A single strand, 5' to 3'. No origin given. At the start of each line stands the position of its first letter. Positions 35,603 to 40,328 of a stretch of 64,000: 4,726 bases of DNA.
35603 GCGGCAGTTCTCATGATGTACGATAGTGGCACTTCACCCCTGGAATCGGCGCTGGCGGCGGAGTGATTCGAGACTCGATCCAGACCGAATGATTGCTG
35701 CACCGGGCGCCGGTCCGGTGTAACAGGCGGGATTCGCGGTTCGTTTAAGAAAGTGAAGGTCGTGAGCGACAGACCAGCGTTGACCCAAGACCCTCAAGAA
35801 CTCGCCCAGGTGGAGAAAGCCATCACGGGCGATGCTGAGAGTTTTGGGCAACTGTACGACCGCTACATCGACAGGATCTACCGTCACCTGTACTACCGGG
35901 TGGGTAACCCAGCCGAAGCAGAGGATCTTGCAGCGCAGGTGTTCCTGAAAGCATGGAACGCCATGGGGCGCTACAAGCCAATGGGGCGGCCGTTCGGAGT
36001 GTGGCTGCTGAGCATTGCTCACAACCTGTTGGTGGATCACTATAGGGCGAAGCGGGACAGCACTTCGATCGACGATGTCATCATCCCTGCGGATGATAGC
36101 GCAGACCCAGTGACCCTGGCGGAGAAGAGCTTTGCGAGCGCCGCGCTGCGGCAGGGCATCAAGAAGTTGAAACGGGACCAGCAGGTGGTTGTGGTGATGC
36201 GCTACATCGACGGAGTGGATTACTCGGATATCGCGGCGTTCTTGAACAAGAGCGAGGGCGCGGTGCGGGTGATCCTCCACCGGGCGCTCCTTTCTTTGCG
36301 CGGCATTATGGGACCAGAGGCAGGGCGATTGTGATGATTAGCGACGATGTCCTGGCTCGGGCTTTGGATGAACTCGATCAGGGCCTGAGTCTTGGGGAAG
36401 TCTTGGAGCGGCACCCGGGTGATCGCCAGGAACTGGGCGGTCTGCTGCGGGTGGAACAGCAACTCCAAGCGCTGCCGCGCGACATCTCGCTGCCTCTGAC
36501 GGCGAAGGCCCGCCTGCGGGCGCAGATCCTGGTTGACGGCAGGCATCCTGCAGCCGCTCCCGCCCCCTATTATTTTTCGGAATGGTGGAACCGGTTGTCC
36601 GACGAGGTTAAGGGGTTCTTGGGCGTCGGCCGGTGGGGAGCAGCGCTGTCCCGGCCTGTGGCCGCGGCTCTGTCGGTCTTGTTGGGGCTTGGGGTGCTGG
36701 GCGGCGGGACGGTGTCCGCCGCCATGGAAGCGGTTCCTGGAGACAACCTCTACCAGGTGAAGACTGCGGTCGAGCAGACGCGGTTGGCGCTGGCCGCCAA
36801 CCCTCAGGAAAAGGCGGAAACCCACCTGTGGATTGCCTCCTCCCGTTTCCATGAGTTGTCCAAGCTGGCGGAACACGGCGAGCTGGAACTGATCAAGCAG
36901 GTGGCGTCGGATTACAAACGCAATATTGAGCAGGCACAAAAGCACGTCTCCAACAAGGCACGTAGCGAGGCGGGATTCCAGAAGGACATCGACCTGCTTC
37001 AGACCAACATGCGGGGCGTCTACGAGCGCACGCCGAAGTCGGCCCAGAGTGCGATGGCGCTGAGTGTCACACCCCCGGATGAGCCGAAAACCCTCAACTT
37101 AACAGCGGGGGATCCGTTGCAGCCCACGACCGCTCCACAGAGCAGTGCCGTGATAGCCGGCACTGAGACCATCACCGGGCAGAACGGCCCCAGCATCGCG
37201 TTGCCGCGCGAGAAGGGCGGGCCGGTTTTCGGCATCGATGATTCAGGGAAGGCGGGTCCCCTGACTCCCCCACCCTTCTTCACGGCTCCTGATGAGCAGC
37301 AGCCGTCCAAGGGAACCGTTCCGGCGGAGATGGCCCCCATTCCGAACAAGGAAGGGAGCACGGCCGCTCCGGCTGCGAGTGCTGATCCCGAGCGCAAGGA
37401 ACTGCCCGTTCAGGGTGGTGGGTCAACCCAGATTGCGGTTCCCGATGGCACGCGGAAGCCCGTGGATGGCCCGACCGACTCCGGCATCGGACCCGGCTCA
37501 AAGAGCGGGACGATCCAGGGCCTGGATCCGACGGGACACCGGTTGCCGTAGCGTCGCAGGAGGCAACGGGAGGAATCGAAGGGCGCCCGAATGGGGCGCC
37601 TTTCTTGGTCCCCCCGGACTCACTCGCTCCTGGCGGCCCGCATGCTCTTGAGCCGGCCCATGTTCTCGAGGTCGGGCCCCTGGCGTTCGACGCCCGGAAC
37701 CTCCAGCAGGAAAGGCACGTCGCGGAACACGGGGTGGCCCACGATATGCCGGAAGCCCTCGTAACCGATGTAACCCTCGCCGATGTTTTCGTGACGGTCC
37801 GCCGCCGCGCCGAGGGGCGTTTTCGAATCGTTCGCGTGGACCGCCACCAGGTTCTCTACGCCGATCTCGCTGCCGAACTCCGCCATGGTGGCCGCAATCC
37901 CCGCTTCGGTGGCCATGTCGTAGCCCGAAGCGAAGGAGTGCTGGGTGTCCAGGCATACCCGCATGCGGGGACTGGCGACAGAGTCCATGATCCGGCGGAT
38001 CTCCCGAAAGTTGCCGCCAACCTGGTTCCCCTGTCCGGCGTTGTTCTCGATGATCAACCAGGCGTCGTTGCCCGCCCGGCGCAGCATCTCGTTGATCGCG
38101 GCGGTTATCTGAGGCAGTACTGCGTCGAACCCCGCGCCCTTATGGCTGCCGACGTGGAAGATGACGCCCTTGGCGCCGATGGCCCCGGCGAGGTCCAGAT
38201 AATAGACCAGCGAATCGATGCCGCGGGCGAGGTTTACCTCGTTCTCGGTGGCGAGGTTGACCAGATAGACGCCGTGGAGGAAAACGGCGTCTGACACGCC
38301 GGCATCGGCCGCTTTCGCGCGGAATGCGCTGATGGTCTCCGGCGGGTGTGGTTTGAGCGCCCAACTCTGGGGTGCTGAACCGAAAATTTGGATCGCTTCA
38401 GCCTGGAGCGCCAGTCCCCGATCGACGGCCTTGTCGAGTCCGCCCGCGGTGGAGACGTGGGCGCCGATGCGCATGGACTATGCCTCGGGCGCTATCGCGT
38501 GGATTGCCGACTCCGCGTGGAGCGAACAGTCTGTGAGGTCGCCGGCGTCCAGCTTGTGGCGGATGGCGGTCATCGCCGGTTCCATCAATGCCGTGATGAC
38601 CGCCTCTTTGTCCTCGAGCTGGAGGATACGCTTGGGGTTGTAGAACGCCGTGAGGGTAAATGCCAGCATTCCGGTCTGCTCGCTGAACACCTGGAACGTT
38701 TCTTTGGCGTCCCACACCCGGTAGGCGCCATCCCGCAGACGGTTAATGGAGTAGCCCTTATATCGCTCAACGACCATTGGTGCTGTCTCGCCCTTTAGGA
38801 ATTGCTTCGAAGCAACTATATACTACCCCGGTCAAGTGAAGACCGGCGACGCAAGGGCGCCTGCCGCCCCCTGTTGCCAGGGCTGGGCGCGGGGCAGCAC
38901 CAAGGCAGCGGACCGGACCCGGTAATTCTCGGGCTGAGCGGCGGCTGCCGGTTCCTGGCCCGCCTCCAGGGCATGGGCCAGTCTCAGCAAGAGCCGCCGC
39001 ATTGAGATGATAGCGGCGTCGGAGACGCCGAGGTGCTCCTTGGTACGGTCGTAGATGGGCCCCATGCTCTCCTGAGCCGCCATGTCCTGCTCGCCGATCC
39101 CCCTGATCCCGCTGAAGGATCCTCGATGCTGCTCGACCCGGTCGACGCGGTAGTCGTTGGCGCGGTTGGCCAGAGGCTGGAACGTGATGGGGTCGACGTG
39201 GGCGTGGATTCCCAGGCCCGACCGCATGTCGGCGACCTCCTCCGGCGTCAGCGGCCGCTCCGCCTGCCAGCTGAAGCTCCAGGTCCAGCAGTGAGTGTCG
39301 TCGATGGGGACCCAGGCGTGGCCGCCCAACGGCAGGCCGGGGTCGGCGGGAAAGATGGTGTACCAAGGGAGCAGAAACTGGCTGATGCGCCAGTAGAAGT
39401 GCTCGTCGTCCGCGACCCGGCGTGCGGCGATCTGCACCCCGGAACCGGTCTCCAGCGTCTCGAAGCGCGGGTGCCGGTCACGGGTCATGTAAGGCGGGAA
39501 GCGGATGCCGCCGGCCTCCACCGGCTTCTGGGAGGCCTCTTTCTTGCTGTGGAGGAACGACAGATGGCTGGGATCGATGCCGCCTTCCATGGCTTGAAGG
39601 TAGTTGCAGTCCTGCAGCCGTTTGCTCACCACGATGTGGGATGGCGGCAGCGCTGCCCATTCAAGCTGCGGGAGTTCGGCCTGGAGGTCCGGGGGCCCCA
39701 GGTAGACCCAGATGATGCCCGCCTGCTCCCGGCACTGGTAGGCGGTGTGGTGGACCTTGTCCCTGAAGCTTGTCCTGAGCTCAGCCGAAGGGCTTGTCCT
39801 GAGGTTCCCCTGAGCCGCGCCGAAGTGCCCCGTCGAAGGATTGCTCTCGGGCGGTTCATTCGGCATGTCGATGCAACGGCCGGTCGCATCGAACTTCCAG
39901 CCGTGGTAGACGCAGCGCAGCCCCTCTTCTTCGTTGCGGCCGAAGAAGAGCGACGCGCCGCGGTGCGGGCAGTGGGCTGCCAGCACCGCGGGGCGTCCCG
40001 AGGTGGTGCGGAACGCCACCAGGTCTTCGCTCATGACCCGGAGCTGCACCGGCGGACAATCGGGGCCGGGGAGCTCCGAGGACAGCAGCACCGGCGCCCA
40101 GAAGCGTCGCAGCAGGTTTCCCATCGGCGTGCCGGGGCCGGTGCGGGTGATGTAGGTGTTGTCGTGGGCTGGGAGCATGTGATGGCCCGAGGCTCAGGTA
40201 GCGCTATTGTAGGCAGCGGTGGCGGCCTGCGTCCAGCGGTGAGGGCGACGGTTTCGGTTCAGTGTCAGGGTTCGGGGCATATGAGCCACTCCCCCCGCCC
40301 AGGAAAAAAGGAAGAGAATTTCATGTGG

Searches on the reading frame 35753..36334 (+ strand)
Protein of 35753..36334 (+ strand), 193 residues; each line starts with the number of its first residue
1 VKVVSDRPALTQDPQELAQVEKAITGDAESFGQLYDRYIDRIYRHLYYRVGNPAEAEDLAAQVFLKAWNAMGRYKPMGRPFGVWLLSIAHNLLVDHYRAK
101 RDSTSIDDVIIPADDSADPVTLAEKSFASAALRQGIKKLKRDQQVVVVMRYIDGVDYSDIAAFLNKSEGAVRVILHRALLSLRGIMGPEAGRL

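Call 74: search_protein_families(library=pfam, proteins=[window:35753-36334:+], max_evalue=0.00001)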
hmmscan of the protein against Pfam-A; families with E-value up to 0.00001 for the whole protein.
window:35753-36334:+ (193 aa): 3 families
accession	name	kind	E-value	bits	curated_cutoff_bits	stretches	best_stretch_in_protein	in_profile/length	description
PF04542.20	Sigma70_r2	-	6.3e-17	61.6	24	1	34-101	1-69/71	Sigma-70 region 2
PF08281.18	Sigma70_r4_2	-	1e-12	47.9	25.7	1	131-181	3-53/54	Sigma-70, region 4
PF04545.22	Sigma70_r4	-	3.5e-10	39.7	24.1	1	136-183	2-49/50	Sigma-70, region 4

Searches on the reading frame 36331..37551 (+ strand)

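Call 74: search_protein_families(library=pfam, proteins=[window:36331-37551:+], max_evalue=0.00001)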
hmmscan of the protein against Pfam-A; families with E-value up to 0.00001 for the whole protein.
window:36331-37551:+ (406 aa): 1 family
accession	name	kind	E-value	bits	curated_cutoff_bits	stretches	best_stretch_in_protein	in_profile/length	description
PF18915.5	DUF5667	-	3.6e-17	63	27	1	134-215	2-84/99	Domain of unknown function (DUF5667)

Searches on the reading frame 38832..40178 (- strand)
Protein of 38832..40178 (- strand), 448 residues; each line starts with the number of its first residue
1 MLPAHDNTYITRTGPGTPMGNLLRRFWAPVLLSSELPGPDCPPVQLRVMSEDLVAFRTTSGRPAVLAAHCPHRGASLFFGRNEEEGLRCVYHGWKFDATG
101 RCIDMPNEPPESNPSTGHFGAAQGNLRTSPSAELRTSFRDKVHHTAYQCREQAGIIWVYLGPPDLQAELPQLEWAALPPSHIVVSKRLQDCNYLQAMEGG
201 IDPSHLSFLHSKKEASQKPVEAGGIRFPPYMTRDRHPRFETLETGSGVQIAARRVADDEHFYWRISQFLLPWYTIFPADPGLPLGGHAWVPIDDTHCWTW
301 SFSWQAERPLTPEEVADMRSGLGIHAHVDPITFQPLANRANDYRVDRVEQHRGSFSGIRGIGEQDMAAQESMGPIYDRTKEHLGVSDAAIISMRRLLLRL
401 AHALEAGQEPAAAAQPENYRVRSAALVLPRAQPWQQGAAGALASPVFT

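Call 9: search_protein_families(library=pfam, proteins=[window:38832-40178:-])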
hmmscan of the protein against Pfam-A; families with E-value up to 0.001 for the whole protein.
window:38832-40178:- (448 aa): 2 families
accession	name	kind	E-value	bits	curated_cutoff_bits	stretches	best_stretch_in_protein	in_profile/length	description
PF19301.5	LigXa_C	-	1.8e-39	136.2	27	1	158-436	1-283/304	LigXa C-terminal domain like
PF00355.32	Rieske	-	4.4e-18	65.4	20.3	1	27-110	2-83/88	Rieske [2Fe-2S] domain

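Call 81: find_homologous_proteins(query=window:38832-40178:-, max_evalue=1e-120)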
Query window:38832-40178:- (448 aa): 1218 proteins with E <= 1e-120 among 8000 candidates; the best 120 are listed.
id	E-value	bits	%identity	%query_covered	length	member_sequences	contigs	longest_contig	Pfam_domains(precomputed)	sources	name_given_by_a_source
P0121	0.0e+0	1057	100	100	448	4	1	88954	PF19301.6,PF00355.33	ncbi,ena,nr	ncbi:MAG: aromatic ring-hydroxylating dioxygenase subunit alpha [Dehalococcoidia bacterium]|nr:aroma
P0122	4.9e-209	713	71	97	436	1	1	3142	PF19301.6,PF00355.33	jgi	-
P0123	7.7e-166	571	58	99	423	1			PF19301.6,PF00355.33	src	-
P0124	8.7e-166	571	84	65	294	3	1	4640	PF19301.6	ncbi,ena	-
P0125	5.2e-162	558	56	99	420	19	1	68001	PF19301.6,PF00355.33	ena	-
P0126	7.2e-162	558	56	97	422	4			PF19301.6,PF00355.33,PF19112.7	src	-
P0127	2.6e-161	556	57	97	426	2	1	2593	PF19301.6,PF00355.33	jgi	jgi:phthalate 4,5-dioxygenase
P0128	3.2e-161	555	56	98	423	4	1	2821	PF19301.6,PF00355.33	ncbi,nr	ncbi:MAG: aromatic ring-hydroxylating dioxygenase subunit alpha [Chloroflexi bacterium]|nr:aromatic 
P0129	1.7e-159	550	56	99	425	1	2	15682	PF19301.6,PF00355.33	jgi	jgi:phthalate 4,5-dioxygenase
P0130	3.0e-159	549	54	98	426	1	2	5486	PF19301.6,PF00355.33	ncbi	-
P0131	1.1e-158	547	54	99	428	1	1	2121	PF19301.6,PF00355.33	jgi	jgi:phthalate 4,5-dioxygenase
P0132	1.6e-158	547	55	100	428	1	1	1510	PF19301.6,PF00355.33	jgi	jgi:phenylpropionate dioxygenase-like ring-hydroxylating dioxygenase large terminal subunit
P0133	2.2e-158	546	55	99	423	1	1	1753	PF19301.6,PF00355.33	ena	-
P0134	1.2e-156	540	54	99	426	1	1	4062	PF19301.6,PF00355.33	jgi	jgi:nitrite reductase/ring-hydroxylating ferredoxin subunit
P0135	1.3e-156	540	53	99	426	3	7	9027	PF19301.6,PF00355.33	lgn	-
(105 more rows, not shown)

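Call 82: find_encoding_contigs(protein=P0124, flank=6000, max_places=3)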
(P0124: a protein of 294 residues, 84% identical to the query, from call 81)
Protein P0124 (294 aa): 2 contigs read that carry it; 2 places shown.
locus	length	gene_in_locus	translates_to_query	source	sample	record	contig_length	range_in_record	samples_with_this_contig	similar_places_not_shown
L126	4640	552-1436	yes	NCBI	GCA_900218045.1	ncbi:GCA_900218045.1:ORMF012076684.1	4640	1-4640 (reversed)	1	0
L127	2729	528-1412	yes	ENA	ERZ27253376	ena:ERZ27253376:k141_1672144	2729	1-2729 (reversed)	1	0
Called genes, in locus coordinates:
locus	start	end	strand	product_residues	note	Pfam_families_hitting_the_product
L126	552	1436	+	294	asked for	PF19301:LigXa_C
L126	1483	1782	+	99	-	-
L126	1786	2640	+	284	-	PF01261:AP_endonuc_2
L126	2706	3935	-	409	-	PF18915:DUF5667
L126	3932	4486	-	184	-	PF04542:Sigma70_r2, PF08281:Sigma70_r4_2, PF04545:Sigma70_r4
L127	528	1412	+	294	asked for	PF19301:LigXa_C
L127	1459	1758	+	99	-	-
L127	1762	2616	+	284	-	PF01261:AP_endonuc_2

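Call 83: find_encoding_contigs(protein=P0121, flank=6000, max_places=3)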
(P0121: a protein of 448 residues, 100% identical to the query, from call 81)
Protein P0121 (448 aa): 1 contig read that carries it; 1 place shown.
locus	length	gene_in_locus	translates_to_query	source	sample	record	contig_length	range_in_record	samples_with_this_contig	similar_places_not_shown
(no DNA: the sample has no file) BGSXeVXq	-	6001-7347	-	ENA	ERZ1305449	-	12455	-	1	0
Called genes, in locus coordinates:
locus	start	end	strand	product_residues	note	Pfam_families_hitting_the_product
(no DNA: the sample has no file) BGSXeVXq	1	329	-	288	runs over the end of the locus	PF00296:Bac_luciferase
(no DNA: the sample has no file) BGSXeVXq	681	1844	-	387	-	PF00296:Bac_luciferase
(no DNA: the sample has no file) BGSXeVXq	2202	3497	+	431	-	PF07690:MFS_1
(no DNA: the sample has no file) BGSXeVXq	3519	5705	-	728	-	-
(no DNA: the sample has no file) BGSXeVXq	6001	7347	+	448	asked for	PF00355:Rieske, PF19301:LigXa_C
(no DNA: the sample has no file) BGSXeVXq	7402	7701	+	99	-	-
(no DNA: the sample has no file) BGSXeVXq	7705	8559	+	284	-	PF01261:AP_endonuc_2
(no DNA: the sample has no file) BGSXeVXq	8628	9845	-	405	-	PF18915:DUF5667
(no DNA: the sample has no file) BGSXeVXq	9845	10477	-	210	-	?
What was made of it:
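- Tried and rejected: One identical contig has no DNA on file (call 83).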

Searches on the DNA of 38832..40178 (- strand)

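Call 90: search_with_rna_model(model_id=R1, sources=[L126, L127, L128, L129, L130], max_evalue=1, filters=off)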
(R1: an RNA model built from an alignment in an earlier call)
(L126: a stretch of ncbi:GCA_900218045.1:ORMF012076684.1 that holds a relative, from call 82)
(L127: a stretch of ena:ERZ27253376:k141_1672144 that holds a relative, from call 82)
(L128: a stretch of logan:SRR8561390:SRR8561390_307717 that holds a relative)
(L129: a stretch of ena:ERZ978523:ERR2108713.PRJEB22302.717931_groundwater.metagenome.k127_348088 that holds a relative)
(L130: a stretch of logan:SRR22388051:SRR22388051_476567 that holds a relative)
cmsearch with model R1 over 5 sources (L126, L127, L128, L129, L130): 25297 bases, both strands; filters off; matches with E-value up to 1: 8.
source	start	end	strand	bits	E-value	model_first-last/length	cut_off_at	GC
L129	5770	5843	-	31.9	1.7e-08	1-71/71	no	0.72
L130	3374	3429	-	23.4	8.7e-06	1-71/71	no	0.68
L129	5769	5843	+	12.7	0.021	1-71/71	no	0.71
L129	5692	5711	+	10.3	0.11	38-59/71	no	0.9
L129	5692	5711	-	10.3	0.11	38-59/71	no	0.9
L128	74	125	-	7.9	0.66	1-71/71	no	0.48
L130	773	835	-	7.7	0.78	1-71/71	no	0.68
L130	3386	3407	+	7.6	0.81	38-59/71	no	0.73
